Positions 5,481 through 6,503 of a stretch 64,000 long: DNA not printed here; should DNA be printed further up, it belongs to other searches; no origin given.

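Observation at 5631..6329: Orphan radical SAM enzyme inside the btuF-cbiB-cobD-cbiP transcription unit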

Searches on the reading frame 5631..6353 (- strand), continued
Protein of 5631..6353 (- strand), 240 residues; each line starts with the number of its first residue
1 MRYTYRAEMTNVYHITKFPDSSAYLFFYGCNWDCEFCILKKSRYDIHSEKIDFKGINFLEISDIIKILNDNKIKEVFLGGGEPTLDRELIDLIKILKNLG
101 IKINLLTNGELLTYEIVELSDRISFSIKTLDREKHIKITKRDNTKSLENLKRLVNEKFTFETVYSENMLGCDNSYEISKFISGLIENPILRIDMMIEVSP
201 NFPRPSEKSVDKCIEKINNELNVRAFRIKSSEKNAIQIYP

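Call 49: search_protein_families(library=ncbifam, proteins=[L083:9998-10711:+, L078:7673-8392:+, L059:9986-10723:+, L069:9998-10678:+, L056:9968-10780:+, L035:9932-10705:+, L011:8001-8765:+, L008:8001-8816:+, L013:6392-7291:-, L082:8953-9816:+], max_evalue=1e-8)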
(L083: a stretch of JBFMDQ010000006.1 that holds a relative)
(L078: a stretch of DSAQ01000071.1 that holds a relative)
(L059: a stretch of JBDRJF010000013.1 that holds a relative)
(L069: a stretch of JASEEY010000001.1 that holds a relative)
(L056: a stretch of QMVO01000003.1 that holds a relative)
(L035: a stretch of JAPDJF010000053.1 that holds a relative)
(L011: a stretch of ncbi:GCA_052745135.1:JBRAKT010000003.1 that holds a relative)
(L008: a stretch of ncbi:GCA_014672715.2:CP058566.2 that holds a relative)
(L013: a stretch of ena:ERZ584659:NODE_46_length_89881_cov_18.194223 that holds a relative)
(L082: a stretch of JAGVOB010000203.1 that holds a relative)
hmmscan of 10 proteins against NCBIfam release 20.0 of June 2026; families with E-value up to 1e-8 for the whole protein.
L083:9998-10711:+ (237 aa): 0 families

L078:7673-8392:+ (239 aa): 1 family
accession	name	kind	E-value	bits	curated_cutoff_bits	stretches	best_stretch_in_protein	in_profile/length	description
TIGR04041.1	activase_YjjW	hypoth_equivalog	1.2e-11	44.5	250.2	1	70-215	110-265/276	YjjW family glycine radical enzyme activase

L059:9986-10723:+ (245 aa): 1 family
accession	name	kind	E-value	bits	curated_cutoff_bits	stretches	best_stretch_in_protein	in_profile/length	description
TIGR04041.1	activase_YjjW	hypoth_equivalog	8.3e-12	45.1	250.2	1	61-218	93-262/276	YjjW family glycine radical enzyme activase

L069:9998-10678:+ (226 aa): 3 families
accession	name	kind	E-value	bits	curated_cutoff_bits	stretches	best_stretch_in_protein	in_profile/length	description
TIGR04317.1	W_rSAM_matur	equivalog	8.9e-12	44.8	380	1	21-145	13-146/349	tungsten cofactor oxidoreductase radical SAM maturase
TIGR04041.1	activase_YjjW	hypoth_equivalog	2.4e-11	43.6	250.2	1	38-196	89-259/276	YjjW family glycine radical enzyme activase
TIGR02495.1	NrdG2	equivalog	3.1e-10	39.7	131.15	1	11-166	15-181/193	anaerobic ribonucleoside-triphosphate reductase activating protein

L056:9968-10780:+ (270 aa): 14 families
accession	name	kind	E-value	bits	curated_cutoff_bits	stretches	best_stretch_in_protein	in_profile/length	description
TIGR02668.1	moaA_archaeal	equivalog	2.7e-17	62.7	325.25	1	33-212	18-192/303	GTP 3',8-cyclase MoaA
TIGR04317.1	W_rSAM_matur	equivalog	3.6e-17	62.5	380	1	34-166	13-142/349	tungsten cofactor oxidoreductase radical SAM maturase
TIGR02666.1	moaA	equivalog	6.4e-17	61.5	284.05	1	35-205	20-191/336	GTP 3',8-cyclase MoaA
NF001199.0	PRK00164.2-1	equivalog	3.1e-16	59.4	231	1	33-196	20-178/308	GTP 3',8-cyclase MoaA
TIGR02495.1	NrdG2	equivalog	1.1e-11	44.4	131.15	1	22-195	13-182/193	anaerobic ribonucleoside-triphosphate reductase activating protein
TIGR04055.1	rSAM_NirJ2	equivalog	9.1e-11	41.8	500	1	34-193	9-164/326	putative heme d1 biosynthesis radical SAM protein NirJ2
TIGR04041.1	activase_YjjW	hypoth_equivalog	1.7e-10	40.8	250.2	0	80-209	114-240/276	YjjW family glycine radical enzyme activase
NF045646.2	rSAM_Se_TrsS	equivalog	4.3e-10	38.7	490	1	34-188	95-246/441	radical SAM (seleno)protein TrsS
NF050035.1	rSAM_WgK_link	exception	4.8e-10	39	650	1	34-161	18-144/367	radical SAM/SPASM peptide maturase WgkB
TIGR04545.1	rSAM_ahbD_hemeb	equivalog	6e-10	39.1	500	1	33-176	8-147/339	heme b synthase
TIGR04054.1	rSAM_NirJ1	equivalog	1.2e-09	37.3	650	1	28-164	39-173/387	putative heme d1 biosynthesis radical SAM protein NirJ1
TIGR02493.1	PFLA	equivalog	2.2e-09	37.1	231.75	1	24-218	15-208/235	pyruvate formate-lyase-activating protein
NF045702.1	rSAM_GDGT_ether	equivalog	3.1e-09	36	450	1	35-161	96-224/486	tetraether lipid synthase Tes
NF038283.1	viperin_w_prok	equivalog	7.3e-09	35.2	180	1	33-122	10-103/281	viperin family antiviral radical SAM protein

L035:9932-10705:+ (257 aa): 14 families
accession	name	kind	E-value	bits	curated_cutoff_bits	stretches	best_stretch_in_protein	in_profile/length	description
TIGR04041.1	activase_YjjW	hypoth_equivalog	7.3e-17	61.7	250.2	1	86-215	108-242/276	YjjW family glycine radical enzyme activase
TIGR04317.1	W_rSAM_matur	equivalog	7.3e-14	51.6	380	1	42-171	12-140/349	tungsten cofactor oxidoreductase radical SAM maturase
TIGR02493.1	PFLA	equivalog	7.5e-13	48.4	231.75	1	39-200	20-186/235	pyruvate formate-lyase-activating protein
TIGR02495.1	NrdG2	equivalog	4.4e-12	45.7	131.15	1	32-199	14-182/193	anaerobic ribonucleoside-triphosphate reductase activating protein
NF043069.1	T4HPD_activ_SAM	equivalog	9e-12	45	425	1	90-188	127-226/299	trans-4-hydroxy-L-proline dehydratase activase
TIGR02666.1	moaA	equivalog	1.9e-11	43.5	284.05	1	42-173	18-156/336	GTP 3',8-cyclase MoaA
TIGR02668.1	moaA_archaeal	equivalog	2.9e-11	42.9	325.25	1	43-172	19-148/303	GTP 3',8-cyclase MoaA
NF038283.1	viperin_w_prok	equivalog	7.6e-11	41.7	180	1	43-165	11-138/281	viperin family antiviral radical SAM protein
NF048010.1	SfplDhtActHpsHDes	equivalog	3.2e-10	39.3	430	1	90-211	135-263/298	(2S)-3-sulfopropanediol dehydratase activating enzyme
TIGR02494.1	PFLE_PFLC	subfamily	6.2e-10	38.8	174.35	0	90-184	127-225/293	glycyl-radical enzyme activating protein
NF001199.0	PRK00164.2-1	equivalog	1.2e-09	37.7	231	1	43-161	21-138/308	GTP 3',8-cyclase MoaA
NF045574.1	sacti_mat_StsB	exception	2.2e-09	36.7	625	1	41-201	103-260/466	StsB family radical SAM/SPASM domain sactipeptide maturase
NF008356.0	PRK11145.1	equivalog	6.3e-09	35.5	375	1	39-198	25-189/246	pyruvate formate lyase 1-activating protein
NF050035.1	rSAM_WgK_link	exception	7.2e-09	35.1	650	1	43-166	18-142/367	radical SAM/SPASM peptide maturase WgkB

L011:8001-8765:+ (254 aa): 16 families
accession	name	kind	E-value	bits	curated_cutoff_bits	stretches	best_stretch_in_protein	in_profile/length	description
TIGR02666.1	moaA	equivalog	4.2e-16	58.8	284.05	1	22-238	19-227/336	GTP 3',8-cyclase MoaA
TIGR04317.1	W_rSAM_matur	equivalog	1e-15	57.7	380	1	21-188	12-169/349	tungsten cofactor oxidoreductase radical SAM maturase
TIGR04041.1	activase_YjjW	hypoth_equivalog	1.4e-15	57.5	250.2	1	76-224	113-265/276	YjjW family glycine radical enzyme activase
NF038283.1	viperin_w_prok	equivalog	5.1e-15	55.4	180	1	19-140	8-123/281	viperin family antiviral radical SAM protein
TIGR02495.1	NrdG2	equivalog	2.2e-13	50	131.15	1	14-188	17-181/193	anaerobic ribonucleoside-triphosphate reductase activating protein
TIGR02668.1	moaA_archaeal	equivalog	2.9e-13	49.5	325.25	1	59-188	44-174/303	GTP 3',8-cyclase MoaA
TIGR02493.1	PFLA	equivalog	3e-12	46.4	231.75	1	16-192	18-188/235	pyruvate formate-lyase-activating protein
TIGR02494.1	PFLE_PFLC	subfamily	6.1e-12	45.4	174.35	1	77-206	129-256/293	glycyl-radical enzyme activating protein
NF001199.0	PRK00164.2-1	equivalog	6.4e-12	45.2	231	1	59-186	43-174/308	GTP 3',8-cyclase MoaA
NF033717.2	HPDL_rSAM_activ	equivalog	1e-10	41.4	420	0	77-242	136-303/311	4-hydroxyphenylacetate decarboxylase activase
NF048010.1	SfplDhtActHpsHDes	equivalog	1.7e-10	40.3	430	0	77-201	137-263/298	(2S)-3-sulfopropanediol dehydratase activating enzyme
NF045702.1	rSAM_GDGT_ether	equivalog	2.6e-10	39.5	450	1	72-186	136-249/486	tetraether lipid synthase Tes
NF008356.0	PRK11145.1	equivalog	1.1e-09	38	375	1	17-192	24-193/246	pyruvate formate lyase 1-activating protein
NF045646.2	rSAM_Se_TrsS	equivalog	1.2e-09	37.2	490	1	21-186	94-250/441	radical SAM (seleno)protein TrsS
NF043069.1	T4HPD_activ_SAM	equivalog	2.3e-09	37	425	1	77-208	129-257/299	trans-4-hydroxy-L-proline dehydratase activase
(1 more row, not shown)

L008:8001-8816:+ (271 aa): 3 families
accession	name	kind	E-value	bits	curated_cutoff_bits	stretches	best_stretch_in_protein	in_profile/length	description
NF048010.1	SfplDhtActHpsHDes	equivalog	1.7e-11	43.5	430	1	120-209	179-271/298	(2S)-3-sulfopropanediol dehydratase activating enzyme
TIGR04041.1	activase_YjjW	hypoth_equivalog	6.7e-11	42.1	250.2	1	121-228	157-269/276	YjjW family glycine radical enzyme activase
TIGR02493.1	PFLA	equivalog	8.3e-09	35.2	231.75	0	99-215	93-211/235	pyruvate formate-lyase-activating protein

L013:6392-7291:- (299 aa): 19 families
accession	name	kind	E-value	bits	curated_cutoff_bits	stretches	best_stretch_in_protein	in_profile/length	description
TIGR04041.1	activase_YjjW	hypoth_equivalog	2.6e-23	82.8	250.2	1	84-230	113-259/276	YjjW family glycine radical enzyme activase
TIGR02495.1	NrdG2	equivalog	1.1e-17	64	131.15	1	33-199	19-182/193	anaerobic ribonucleoside-triphosphate reductase activating protein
TIGR02493.1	PFLA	equivalog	1.3e-17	64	231.75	1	34-200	19-186/235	pyruvate formate-lyase-activating protein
TIGR02666.1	moaA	equivalog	7e-14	51.5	284.05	1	40-246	20-226/336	GTP 3',8-cyclase MoaA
NF008356.0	PRK11145.1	equivalog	1e-13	51.1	375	1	35-200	25-191/246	pyruvate formate lyase 1-activating protein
TIGR02494.1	PFLE_PFLC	subfamily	1.5e-13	50.7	174.35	1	76-202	123-244/293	glycyl-radical enzyme activating protein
NF043069.1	T4HPD_activ_SAM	equivalog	5.3e-13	49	425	1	40-201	85-243/299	trans-4-hydroxy-L-proline dehydratase activase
TIGR02668.1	moaA_archaeal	equivalog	9e-13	47.9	325.25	1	39-199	19-175/303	GTP 3',8-cyclase MoaA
NF045646.2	rSAM_Se_TrsS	equivalog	8e-12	44.4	490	1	39-204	95-258/441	radical SAM (seleno)protein TrsS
NF048010.1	SfplDhtActHpsHDes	equivalog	1.4e-11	43.7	430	1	84-214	136-266/298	(2S)-3-sulfopropanediol dehydratase activating enzyme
TIGR04395.1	cutC_activ_rSAM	equivalog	2.4e-11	43.5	360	1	52-199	103-247/309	choline TMA-lyase-activating enzyme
NF038283.1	viperin_w_prok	equivalog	1.3e-10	41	180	1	37-160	9-134/281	viperin family antiviral radical SAM protein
TIGR04051.1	rSAM_NirJ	equivalog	3.3e-10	39.5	515.45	1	34-181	6-149/354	heme d1 biosynthesis radical SAM protein NirJ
TIGR04303.1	GeoRSP_rSAM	equivalog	4.9e-10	39.5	400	1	34-190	9-160/325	GeoRSP system radical SAM/SPASM protein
TIGR04317.1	W_rSAM_matur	equivalog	5.4e-10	38.9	380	1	39-169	13-138/349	tungsten cofactor oxidoreductase radical SAM maturase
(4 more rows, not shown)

L082:8953-9816:+ (287 aa): 26 families (the best 25 are shown)
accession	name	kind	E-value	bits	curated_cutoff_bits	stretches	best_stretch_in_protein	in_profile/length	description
TIGR04041.1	activase_YjjW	hypoth_equivalog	1.2e-23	83.9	250.2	1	45-225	92-267/276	YjjW family glycine radical enzyme activase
TIGR02495.1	NrdG2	equivalog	5.3e-23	81.3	131.15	1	22-189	21-185/193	anaerobic ribonucleoside-triphosphate reductase activating protein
TIGR02493.1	PFLA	equivalog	3.9e-18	65.7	231.75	1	16-189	14-188/235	pyruvate formate-lyase-activating protein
NF043069.1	T4HPD_activ_SAM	equivalog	8.6e-17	61.4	425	1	26-189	84-244/299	trans-4-hydroxy-L-proline dehydratase activase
NF048010.1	SfplDhtActHpsHDes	equivalog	3.6e-15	55.5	430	1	25-198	91-263/298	(2S)-3-sulfopropanediol dehydratase activating enzyme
TIGR02666.1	moaA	equivalog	3e-14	52.8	284.05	1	18-191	10-187/336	GTP 3',8-cyclase MoaA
TIGR02668.1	moaA_archaeal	equivalog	3e-14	52.7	325.25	1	18-160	10-149/303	GTP 3',8-cyclase MoaA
NF045646.2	rSAM_Se_TrsS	equivalog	4e-14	52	490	1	26-184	95-251/441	radical SAM (seleno)protein TrsS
TIGR02494.1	PFLE_PFLC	subfamily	4.5e-14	52.4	174.35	1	27-190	85-245/293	glycyl-radical enzyme activating protein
TIGR04317.1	W_rSAM_matur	equivalog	1.2e-13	51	380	1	18-157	4-139/349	tungsten cofactor oxidoreductase radical SAM maturase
NF001199.0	PRK00164.2-1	equivalog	8.4e-13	48.1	231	1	19-152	13-143/308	GTP 3',8-cyclase MoaA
NF008356.0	PRK11145.1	equivalog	1.3e-12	47.6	375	1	20-188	23-192/246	pyruvate formate lyase 1-activating protein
NF045702.1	rSAM_GDGT_ether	equivalog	1.7e-12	46.8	450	1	27-212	96-279/486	tetraether lipid synthase Tes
NF038283.1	viperin_w_prok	equivalog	1.3e-11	44.2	180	1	25-138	10-124/281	viperin family antiviral radical SAM protein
NF033717.2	HPDL_rSAM_activ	equivalog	2.5e-11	43.4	420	1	28-186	93-250/311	4-hydroxyphenylacetate decarboxylase activase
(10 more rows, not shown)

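Call 52: search_protein_families(library=pfam, proteins=[P0067, P0092, P0093, P0081, P0074, P0095, P0120, P0133, P0101, P0126], max_evalue=0.0001)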
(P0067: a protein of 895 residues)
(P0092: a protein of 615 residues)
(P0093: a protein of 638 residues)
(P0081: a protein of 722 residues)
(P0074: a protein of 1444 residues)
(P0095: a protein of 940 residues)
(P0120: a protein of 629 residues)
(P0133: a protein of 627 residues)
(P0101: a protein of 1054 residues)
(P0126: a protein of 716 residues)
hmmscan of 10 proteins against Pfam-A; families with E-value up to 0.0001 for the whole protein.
P0067 (895 aa): 3 families
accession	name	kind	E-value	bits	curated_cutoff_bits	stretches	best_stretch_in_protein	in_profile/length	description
PF04055.27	Radical_SAM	-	1.8e-61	207.6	29.5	3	548-708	3-163/166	Radical SAM superfamily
PF13186.11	SPASM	-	3.2e-18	66.2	21.5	2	803-874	6-67/67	Iron-sulfur cluster-binding domain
PF13353.11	Fer4_12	-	6.2e-18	65.9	22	1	551-635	14-97/137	4Fe-4S single cluster domain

P0092 (615 aa): 2 families
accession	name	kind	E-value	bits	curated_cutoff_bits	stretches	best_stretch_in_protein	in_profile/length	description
PF04055.27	Radical_SAM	-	1.2e-44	152.9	29.5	2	14-173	3-165/166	Radical SAM superfamily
PF13353.11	Fer4_12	-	9.4e-16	58.8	22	1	331-446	14-135/137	4Fe-4S single cluster domain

P0093 (638 aa): 3 families
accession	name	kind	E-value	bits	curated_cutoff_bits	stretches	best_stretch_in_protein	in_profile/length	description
PF04055.27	Radical_SAM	-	1.1e-46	159.5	29.5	2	313-466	1-165/166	Radical SAM superfamily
PF13353.11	Fer4_12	-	6e-15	56.2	22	2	317-424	13-125/137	4Fe-4S single cluster domain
PF13186.11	SPASM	-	8.3e-06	26.4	21.5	1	546-599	1-66/67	Iron-sulfur cluster-binding domain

P0081 (722 aa): 3 families
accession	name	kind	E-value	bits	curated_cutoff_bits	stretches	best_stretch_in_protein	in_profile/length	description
PF04055.27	Radical_SAM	-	6.9e-42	143.9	29.5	2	448-599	2-165/166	Radical SAM superfamily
PF13353.11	Fer4_12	-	7.6e-17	62.3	22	1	452-564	14-133/137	4Fe-4S single cluster domain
PF13186.11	SPASM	-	2.5e-14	53.7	21.5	1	240-298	1-66/67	Iron-sulfur cluster-binding domain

P0074 (1444 aa): 3 families
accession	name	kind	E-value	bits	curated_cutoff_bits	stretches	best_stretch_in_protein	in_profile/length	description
PF04055.27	Radical_SAM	-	1.1e-55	188.7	29.5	3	704-874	3-166/166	Radical SAM superfamily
PF13186.11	SPASM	-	2.3e-37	127.6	21.5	3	387-457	1-67/67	Iron-sulfur cluster-binding domain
PF13353.11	Fer4_12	-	1e-10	42.5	22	0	707-803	14-110/137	4Fe-4S single cluster domain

P0095 (940 aa): 3 families
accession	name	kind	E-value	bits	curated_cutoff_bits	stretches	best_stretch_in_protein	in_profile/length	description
PF04055.27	Radical_SAM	-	1.1e-55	188.7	29.5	3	630-788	1-165/166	Radical SAM superfamily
PF13353.11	Fer4_12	-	2e-22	80.4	22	2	280-389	13-126/137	4Fe-4S single cluster domain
PF13186.11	SPASM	-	3.2e-14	53.4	21.5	1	862-926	2-67/67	Iron-sulfur cluster-binding domain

P0120 (629 aa): 2 families
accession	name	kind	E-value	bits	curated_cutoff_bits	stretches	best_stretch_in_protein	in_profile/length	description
PF04055.27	Radical_SAM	-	6.6e-55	186.2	29.5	2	12-160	2-159/166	Radical SAM superfamily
PF13353.11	Fer4_12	-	4.3e-10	40.5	22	0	16-90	14-94/137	4Fe-4S single cluster domain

P0133 (627 aa): 2 families
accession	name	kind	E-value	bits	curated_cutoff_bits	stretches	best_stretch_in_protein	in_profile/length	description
PF04055.27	Radical_SAM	-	5.3e-47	160.5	29.5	2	10-161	3-162/166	Radical SAM superfamily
PF13353.11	Fer4_12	-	2.5e-09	38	22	1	14-87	15-93/137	4Fe-4S single cluster domain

P0101 (1054 aa): 3 families
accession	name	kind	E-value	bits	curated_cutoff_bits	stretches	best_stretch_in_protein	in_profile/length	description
PF04055.27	Radical_SAM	-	7.4e-66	221.8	29.5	3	468-606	6-151/166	Radical SAM superfamily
PF13353.11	Fer4_12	-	5.4e-10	40.2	22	0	25-143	15-136/137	4Fe-4S single cluster domain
PF19238.5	Radical_SAM_2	-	1.1e-05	25.6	26.7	0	550-606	69-124/151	Radical SAM-like domain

P0126 (716 aa): 5 families
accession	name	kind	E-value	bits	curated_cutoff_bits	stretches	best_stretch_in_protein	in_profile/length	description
PF01041.23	DegT_DnrJ_EryC1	-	2.2e-76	257.8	19.8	1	329-698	5-352/360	DegT/DnrJ/EryC1/StrS aminotransferase family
PF04055.27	Radical_SAM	-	6.7e-20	72.3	29.5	1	7-165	1-166/166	Radical SAM superfamily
PF00155.27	Aminotran_1_2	-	9.7e-12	45.2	19.7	1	333-478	28-193/361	Aminotransferase class I and II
PF01212.27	Beta_elim_lyase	-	1.1e-08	35.3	27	1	328-470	11-168/288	Beta-eliminating lyase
PF13353.11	Fer4_12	-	2.2e-06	28.4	22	1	9-91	11-95/137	4Fe-4S single cluster domain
